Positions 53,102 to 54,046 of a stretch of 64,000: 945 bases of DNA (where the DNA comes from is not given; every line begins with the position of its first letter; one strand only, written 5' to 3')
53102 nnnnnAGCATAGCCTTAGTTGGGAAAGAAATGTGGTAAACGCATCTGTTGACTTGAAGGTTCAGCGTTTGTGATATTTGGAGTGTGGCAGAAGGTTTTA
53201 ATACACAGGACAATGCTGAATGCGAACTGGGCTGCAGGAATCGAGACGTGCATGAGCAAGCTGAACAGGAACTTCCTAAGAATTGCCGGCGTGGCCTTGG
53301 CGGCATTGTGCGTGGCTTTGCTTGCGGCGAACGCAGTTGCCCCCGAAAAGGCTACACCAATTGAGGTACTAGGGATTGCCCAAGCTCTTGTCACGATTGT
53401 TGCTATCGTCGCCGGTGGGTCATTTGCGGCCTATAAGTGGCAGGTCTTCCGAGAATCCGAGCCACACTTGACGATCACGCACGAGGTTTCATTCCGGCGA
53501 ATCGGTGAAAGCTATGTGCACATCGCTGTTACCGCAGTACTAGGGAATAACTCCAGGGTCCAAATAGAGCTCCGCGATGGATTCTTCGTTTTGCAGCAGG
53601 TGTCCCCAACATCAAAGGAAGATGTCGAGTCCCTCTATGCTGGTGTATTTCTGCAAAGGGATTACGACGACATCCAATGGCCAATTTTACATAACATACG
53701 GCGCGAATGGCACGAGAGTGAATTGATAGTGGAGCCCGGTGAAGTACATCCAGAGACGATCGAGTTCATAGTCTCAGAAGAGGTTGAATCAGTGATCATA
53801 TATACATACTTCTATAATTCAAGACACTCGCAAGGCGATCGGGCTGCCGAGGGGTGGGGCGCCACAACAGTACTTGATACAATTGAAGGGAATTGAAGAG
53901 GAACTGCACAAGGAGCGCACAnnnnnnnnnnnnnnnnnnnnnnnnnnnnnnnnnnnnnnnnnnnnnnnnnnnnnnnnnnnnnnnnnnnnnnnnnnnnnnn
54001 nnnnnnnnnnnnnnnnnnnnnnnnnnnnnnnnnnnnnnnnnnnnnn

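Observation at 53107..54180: Low-GC islet (about 50% against about 65% background) with a candidate promoter and two hypothetical genes directly downstream of the ABC-2 operon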

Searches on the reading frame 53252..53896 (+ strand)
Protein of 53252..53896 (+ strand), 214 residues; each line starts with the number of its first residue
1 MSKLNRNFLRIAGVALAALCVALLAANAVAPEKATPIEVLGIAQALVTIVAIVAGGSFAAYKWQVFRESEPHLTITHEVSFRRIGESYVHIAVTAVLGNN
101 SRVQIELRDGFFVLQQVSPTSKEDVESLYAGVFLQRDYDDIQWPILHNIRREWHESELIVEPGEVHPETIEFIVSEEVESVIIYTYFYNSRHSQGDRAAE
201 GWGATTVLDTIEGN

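Call 8: search_protein_families(library=pfam, proteins=[window:53252-53896:+], max_evalue=1)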
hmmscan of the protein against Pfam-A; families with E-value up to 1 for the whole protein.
window:53252-53896:+ (214 aa): 2 families
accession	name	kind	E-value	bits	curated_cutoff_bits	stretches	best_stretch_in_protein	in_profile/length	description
PF24365.1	DUF7521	-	0.07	13.9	27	1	16-63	10-57/82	Family of unknown function (DUF7521)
PF23933.1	DUF7269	-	0.14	12.7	29.1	1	14-70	1-52/162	Family of unknown function (DUF7269)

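Call 9: search_protein_families(library=padloc, proteins=[window:53252-53896:+], max_evalue=1)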
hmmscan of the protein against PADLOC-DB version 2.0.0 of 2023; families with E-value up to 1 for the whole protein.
window:53252-53896:+ (214 aa): 0 families

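Call 10: search_protein_families(library=phrogs, proteins=[window:53252-53896:+], max_evalue=1)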
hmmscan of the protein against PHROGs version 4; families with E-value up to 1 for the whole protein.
window:53252-53896:+ (214 aa): 0 families

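Call 11: find_homologous_proteins(query=window:53252-53896:+, max_evalue=0.01)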
Query window:53252-53896:+ (214 aa): 292 proteins with E <= 0.01 among 1773 candidates; the best 120 are listed.
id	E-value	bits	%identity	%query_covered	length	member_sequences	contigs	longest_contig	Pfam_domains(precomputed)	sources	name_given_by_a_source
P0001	6.8e-123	426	91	99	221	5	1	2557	-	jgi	-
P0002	7.2e-123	426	89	100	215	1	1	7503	-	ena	-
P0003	2.5e-99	349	75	99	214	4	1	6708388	-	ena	-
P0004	5.9e-95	335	71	100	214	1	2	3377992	-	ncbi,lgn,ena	-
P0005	2.0e-94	333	72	99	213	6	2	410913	-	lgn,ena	-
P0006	6.0e-92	325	72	99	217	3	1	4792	-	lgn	-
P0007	2.2e-88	313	70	99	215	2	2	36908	-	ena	-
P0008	6.2e-85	302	64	99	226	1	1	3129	-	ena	-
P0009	1.1e-80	288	65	99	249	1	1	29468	-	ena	-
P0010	1.1e-77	278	63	100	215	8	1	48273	-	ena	-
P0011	9.4e-77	275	59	99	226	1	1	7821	-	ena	-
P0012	5.7e-76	273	61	100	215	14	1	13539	-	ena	-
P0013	1.3e-72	262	59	100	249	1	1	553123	-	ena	-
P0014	4.7e-72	260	57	99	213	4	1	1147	-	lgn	-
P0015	4.8e-71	257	59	100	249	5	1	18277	-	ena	-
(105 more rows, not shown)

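Call 13: find_encoding_contigs(protein=P0003, flank=6000, max_places=3)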
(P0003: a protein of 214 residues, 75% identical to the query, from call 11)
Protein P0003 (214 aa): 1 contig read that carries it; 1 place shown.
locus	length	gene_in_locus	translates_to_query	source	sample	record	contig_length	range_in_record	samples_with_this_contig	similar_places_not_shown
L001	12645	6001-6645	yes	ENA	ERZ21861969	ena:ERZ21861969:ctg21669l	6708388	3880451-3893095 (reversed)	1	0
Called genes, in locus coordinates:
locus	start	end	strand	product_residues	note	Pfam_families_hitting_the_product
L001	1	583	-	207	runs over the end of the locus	PF13302:Acetyltransf_3, PF00583:Acetyltransf_1, PF13420:Acetyltransf_4 (weak)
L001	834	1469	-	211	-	PF13302:Acetyltransf_3, PF13420:Acetyltransf_4, PF00583:Acetyltransf_1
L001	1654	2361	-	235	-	PF13302:Acetyltransf_3, PF00583:Acetyltransf_1, PF13523:Acetyltransf_8 (weak)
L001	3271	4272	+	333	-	PF00005:ABC_tran, PF13304:AAA_21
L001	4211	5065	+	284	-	PF06182:ABC2_membrane_6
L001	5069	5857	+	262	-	PF06182:ABC2_membrane_6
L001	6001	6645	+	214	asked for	-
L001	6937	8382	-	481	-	PF04734:Ceramidase_alk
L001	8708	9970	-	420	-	PF00155:Aminotran_1_2 (weak), PF00266:Aminotran_5 (weak), PF01041:DegT_DnrJ_EryC1, PF01053:Cys_Met_Meta_PP (weak), PF01212:Beta_elim_lyase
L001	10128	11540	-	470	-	-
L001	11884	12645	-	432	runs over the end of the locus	PF01120:Alpha_L_fucos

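Call 14: find_encoding_contigs(protein=P0004, flank=6000, max_places=3)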
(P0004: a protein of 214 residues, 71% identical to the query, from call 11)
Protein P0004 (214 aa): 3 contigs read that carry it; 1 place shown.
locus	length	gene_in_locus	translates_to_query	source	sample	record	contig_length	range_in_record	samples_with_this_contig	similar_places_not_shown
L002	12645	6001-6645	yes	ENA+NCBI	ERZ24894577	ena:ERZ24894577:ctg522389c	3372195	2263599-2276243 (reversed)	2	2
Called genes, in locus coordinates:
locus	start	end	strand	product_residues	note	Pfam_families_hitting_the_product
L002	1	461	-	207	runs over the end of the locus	PF13302:Acetyltransf_3, PF00583:Acetyltransf_1, PF13420:Acetyltransf_4, PF13523:Acetyltransf_8 (weak)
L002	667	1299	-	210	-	PF13302:Acetyltransf_3, PF13420:Acetyltransf_4, PF00583:Acetyltransf_1, PF13523:Acetyltransf_8 (weak)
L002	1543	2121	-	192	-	PF13302:Acetyltransf_3, PF13420:Acetyltransf_4, PF00583:Acetyltransf_1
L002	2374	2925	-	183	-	PF13302:Acetyltransf_3, PF00583:Acetyltransf_1, PF13420:Acetyltransf_4 (weak)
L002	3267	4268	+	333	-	PF00005:ABC_tran, PF13304:AAA_21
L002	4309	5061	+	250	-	PF06182:ABC2_membrane_6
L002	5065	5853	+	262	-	PF06182:ABC2_membrane_6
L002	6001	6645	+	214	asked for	-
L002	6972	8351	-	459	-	PF04734:Ceramidase_alk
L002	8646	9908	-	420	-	PF00155:Aminotran_1_2, PF00266:Aminotran_5 (weak), PF01041:DegT_DnrJ_EryC1, PF01053:Cys_Met_Meta_PP (weak), PF01212:Beta_elim_lyase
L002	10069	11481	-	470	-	-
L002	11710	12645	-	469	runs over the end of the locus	PF01547:SBP_bac_1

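Call 22: find_related_loci(query=A1, collection=genome_contigs, flank=8000)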
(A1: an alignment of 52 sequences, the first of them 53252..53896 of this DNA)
Query A1 (214 aa) in genome_contigs; peptide patterns used: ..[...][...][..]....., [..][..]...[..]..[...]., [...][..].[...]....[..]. (x = any residue, [..] = any of these).
269 stretches matched a pattern; 156 encode a relative of the query (tblastn E <= 1e-3); the best 80 are kept; 80 distinct loci.
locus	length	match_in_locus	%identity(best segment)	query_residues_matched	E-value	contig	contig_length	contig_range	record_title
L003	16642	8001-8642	71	1-214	3e-96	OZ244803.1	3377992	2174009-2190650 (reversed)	MAG: Chloroflexota bacterium isolate 79ba3885-3119-4226-a239-5f829a180bad genome assembly, chromosome: 1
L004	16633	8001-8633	62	1-211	4e-82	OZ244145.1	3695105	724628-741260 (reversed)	MAG: Chloroflexota bacterium isolate eb05c879-3c2f-44be-9c84-8645a4b398cc genome assembly, chromosome: 1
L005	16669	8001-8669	57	1-214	9e-76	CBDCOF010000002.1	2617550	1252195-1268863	MAG: Dehalococcoidia bacterium isolate f6db25fd-3272-4cc8-8767-510b53d0c936 genome assembly, contig: contig_2, whole gen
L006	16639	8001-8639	58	1-213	1e-75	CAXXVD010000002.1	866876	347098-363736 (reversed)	MAG: Chloroflexota bacterium isolate fe2c5841-0234-49a8-8bce-d97ad08295c1 genome assembly, contig: contig_2, whole genom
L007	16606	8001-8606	55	11-212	2e-69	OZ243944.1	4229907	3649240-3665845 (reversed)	MAG: Chloroflexota bacterium isolate c2a6a117-7fdc-414d-9db2-dee508dba2e6 genome assembly, chromosome: 1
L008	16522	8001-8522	60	38-211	8e-70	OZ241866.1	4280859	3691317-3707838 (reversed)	MAG: Chloroflexota bacterium isolate 648bf299-2263-4cbe-a927-b722e8dafbdb genome assembly, chromosome: 1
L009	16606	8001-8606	54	13-211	3e-66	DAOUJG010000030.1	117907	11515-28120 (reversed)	MAG TPA_asm: Dehalococcoidia bacterium isolate S32_251 k113_2542731, whole genome shotgun sequence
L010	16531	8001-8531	62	38-214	8e-66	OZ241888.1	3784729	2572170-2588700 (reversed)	MAG: Dehalococcoidia bacterium isolate 46affbec-5afd-4908-a2aa-6a71a6f589da genome assembly, chromosome: 1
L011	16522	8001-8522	60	38-211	2e-65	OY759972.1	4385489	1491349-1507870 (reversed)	MAG: Chloroflexota bacterium isolate 55c93f92-7b64-48b2-973a-1fcfb2e6d712 genome assembly, chromosome: 1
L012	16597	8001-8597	54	11-211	5e-65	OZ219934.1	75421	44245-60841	MAG: Dehalococcoidia bacterium isolate d5105c1e-37dd-4811-a55b-ed3c3c49e222 genome assembly, chromosome: 8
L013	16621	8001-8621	52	2-211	4e-65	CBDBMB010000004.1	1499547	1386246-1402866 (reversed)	MAG: Dehalococcoidia bacterium isolate f924c066-0816-4e29-94a4-99ec22a44702 genome assembly, contig: contig_4, whole gen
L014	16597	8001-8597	55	11-211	3e-65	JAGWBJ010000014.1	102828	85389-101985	MAG: Dehalococcoidia bacterium isolate 277c_30 scaffold_427, whole genome shotgun sequence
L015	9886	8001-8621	52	1-212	3e-64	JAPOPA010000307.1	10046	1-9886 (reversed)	MAG: Chloroflexota bacterium isolate APA_bin_48 c_000000236497, whole genome shotgun sequence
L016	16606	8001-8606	51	11-212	3e-64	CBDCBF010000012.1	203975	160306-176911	MAG: Dehalococcoidia bacterium isolate 32956cc0-fab5-43d0-b310-d76fe79994bd genome assembly, contig: contig_12, whole ge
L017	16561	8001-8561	54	22-211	4e-64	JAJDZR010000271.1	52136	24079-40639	MAG: Chloroflexota bacterium isolate jk18x44bins.5 k141_1752312, whole genome shotgun sequence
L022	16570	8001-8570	53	20-211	6e-63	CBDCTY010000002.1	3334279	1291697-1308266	MAG: Dehalococcoidia bacterium isolate 8d763e54-a689-437c-9121-06e6f54ce659 genome assembly, contig: contig_2, whole gen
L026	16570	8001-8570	52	20-211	3e-62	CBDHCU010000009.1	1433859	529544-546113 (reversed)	MAG: Dehalococcoidia bacterium isolate 55646556-b4c4-4674-9987-911c49b4817b genome assembly, contig: contig_7, whole gen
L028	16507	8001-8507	57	44-212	2e-62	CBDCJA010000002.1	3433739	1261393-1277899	MAG: Dehalococcoidia bacterium isolate 74759a26-e43e-47b4-bd7b-8cfaae66933d genome assembly, contig: contig_2, whole gen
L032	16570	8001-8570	54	13-211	2e-60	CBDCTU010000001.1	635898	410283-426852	MAG: Dehalococcoidia bacterium isolate 3d670e24-0b6f-4f35-9e2a-ae370501de79 genome assembly, contig: contig_1, whole gen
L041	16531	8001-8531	55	38-214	2e-58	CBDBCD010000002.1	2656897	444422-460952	MAG: Dehalococcoidia bacterium isolate 18480985-e817-4171-aff3-d89334621982 genome assembly, contig: contig_2, whole gen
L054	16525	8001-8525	49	38-212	1e-55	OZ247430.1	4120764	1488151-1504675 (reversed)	MAG: Dehalococcoidia bacterium isolate 339727ca-cd9b-4604-b777-057588a3f35a genome assembly, chromosome: 1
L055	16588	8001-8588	47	14-209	2e-55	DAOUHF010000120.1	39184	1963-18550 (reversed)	MAG TPA_asm: Dehalococcoidia bacterium isolate S1_43 k129_2359955, whole genome shotgun sequence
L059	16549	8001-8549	52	31-209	4e-55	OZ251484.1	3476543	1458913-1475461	MAG: Dehalococcoidia bacterium isolate ef173376-b59c-4e26-81a4-37713676cc5d genome assembly, chromosome: 1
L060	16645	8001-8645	45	2-211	2e-54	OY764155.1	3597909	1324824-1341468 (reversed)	MAG: Dehalococcoidia bacterium isolate 8f8fc053-1767-4988-ba26-2aa978362f9c genome assembly, chromosome: 1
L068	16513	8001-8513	50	39-209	3e-53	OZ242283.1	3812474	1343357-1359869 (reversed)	MAG: Dehalococcoidia bacterium isolate d63046ed-7a55-4dc1-8bb2-d3050b7f4681 genome assembly, chromosome: 1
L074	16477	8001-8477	52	42-200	1e-51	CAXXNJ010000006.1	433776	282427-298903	MAG: Dehalococcoidia bacterium isolate 9ad22531-bf69-4ddd-ada6-f90d651dccb2 genome assembly, contig: contig_6, whole gen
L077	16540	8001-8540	46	28-209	6e-51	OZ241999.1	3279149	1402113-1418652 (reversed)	MAG: Dehalococcoidia bacterium isolate a94145c4-23f5-4c8d-977e-23e11a5cf2dd genome assembly, chromosome: 1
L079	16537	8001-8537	45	28-209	6e-51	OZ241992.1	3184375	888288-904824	MAG: Dehalococcoidia bacterium isolate ad06a298-89b6-49a3-928e-ce4bba0dcfa3 genome assembly, chromosome: 1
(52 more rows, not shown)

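Call 25: predict_structure(alignment_id=A1)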
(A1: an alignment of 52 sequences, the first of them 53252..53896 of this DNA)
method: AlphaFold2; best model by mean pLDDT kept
length: 214 residues; sequences in the alignment: 52
mean_pLDDT: 85.0   pTM: 0.66
mean pLDDT of the five models: 85.0, 83.4, 82.9, 78.9, 77.7
residues with pLDDT >= 90: 96; 70-90: 90; 50-70: 21; < 50: 7
segments of 3 or more residues with pLDDT < 50: 1-3
pLDDT, mean of each block of 10 residues (from residue 1): 62 80 72 74 84 88 82 94 94 96 91 94 87 81 92 93 96 95 91 54 93 64
secondary structure, 60 per line:
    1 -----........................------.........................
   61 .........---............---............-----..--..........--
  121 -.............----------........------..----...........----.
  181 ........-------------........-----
elements in order: H6-29 H36-69 E73-84 E88-99 E109-118 H122-134 E145-152 E165-175 E180-188 E202-209

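Call 32: search_protein_families(library=pfam, proteins=[L054:4430-7807:+, L028:4850-7822:+, L079:4439-7831:+, L059:5656-7884:+, L068:5615-7252:+, L055:9202-12621:+, L022:5058-7610:-], max_evalue=0.0001)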
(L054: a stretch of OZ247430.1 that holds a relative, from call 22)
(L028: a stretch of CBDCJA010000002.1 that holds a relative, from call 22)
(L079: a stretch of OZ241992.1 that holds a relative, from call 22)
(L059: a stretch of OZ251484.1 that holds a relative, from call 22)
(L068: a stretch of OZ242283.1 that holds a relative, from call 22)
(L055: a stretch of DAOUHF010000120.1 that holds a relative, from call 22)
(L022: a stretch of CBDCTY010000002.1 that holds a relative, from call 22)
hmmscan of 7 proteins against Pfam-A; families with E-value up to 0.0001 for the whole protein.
L054:4430-7807:+ (1125 aa): 4 families
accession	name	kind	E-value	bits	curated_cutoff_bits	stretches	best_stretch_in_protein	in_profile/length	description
PF02384.22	N6_Mtase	-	1.8e-12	47.7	20.4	1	372-437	20-82/311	N-6 DNA Methylase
PF07669.17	Eco57I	-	5.1e-09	36.9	25.3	1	481-720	2-144/171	Eco57I restriction-modification methylase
PF01170.24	UPF0020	-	4.1e-06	27.1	22.3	0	386-428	16-58/197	RMKL-like, methyltransferase domain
PF20473.4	MmeI_Mtase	-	6.5e-05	22.7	27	0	392-421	12-41/259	MmeI, DNA-methyltransferase domain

L028:4850-7822:+ (990 aa): 1 family
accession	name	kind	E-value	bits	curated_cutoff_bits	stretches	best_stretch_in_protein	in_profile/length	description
PF07669.17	Eco57I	-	5.9e-07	30.2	25.3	1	413-606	3-158/171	Eco57I restriction-modification methylase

L079:4439-7831:+ (1130 aa): 1 family
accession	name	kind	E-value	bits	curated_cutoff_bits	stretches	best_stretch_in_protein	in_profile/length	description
PF18731.6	HEPN_Swt1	-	3e-06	27.9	27.5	1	15-140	1-114/115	Swt1-like HEPN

L059:5656-7884:+ (742 aa): 3 families
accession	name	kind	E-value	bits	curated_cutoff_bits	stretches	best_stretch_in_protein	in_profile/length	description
PF02384.22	N6_Mtase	-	3.1e-48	165.1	20.4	1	64-382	4-307/311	N-6 DNA Methylase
PF01420.25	Methylase_S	-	4.7e-25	89.2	22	1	549-708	4-147/168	Type I restriction modification DNA specificity domain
PF01170.24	UPF0020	-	6.6e-05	23.1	22.3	0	96-203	20-131/197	RMKL-like, methyltransferase domain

L068:5615-7252:+ (545 aa): 4 families
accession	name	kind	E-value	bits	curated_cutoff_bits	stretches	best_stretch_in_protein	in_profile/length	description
PF01555.25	N6_N4_Mtase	-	4.7e-45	154.7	26.7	1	31-353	1-213/221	DNA methylase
PF22722.2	NA-iREase1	-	2.3e-11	44.1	27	1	412-489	18-90/106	NACHT-associated inactive Restriction Endonuclease 1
PF04471.18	Mrr_cat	-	4.9e-10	40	21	1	411-483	26-97/115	Restriction endonuclease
PF02086.21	MethyltransfD12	-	5.2e-05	23.5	22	0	309-376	7-75/253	D12 class N6 adenine-specific DNA methyltransferase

L055:9202-12621:+ (1139 aa): 7 families
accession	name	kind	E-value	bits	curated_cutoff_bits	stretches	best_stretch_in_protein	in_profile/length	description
PF13087.12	AAA_12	-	9.1e-24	84.5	27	1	929-1107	14-193/195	AAA domain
PF13482.12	RNase_H_2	-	7.2e-17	62.3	22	1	326-509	1-164/165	RNase_H superfamily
PF13086.12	AAA_11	-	4.2e-11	43.6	27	0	865-901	214-251/257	AAA domain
PF13604.12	AAA_30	-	3.8e-08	33.7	27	1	754-907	20-135/191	AAA domain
PF01443.25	Viral_helicase1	-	8.9e-06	26.1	21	0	865-923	60-121/228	Viral superfamily 1 RNA helicase core domain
PF05127.21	NAT10_TcmA_helicase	-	2.7e-05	24.5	22.7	1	757-892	2-117/176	RNA cytidine acetyltransferase NAT10/TcmA, helicase domain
PF13245.12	AAA_19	-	6e-05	23.7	25.1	0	749-900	8-129/134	AAA domain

L022:5058-7610:- (850 aa): 2 families
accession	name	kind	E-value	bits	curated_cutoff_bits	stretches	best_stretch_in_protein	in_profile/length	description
PF05901.16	Excalibur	-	1.9e-24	86.2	22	3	730-768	2-36/36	Excalibur calcium-binding domain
PF07510.16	GmrSD_C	-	2.4e-07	31.1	23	1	136-248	27-137/138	GmrSD restriction endonucleases, C-terminal domain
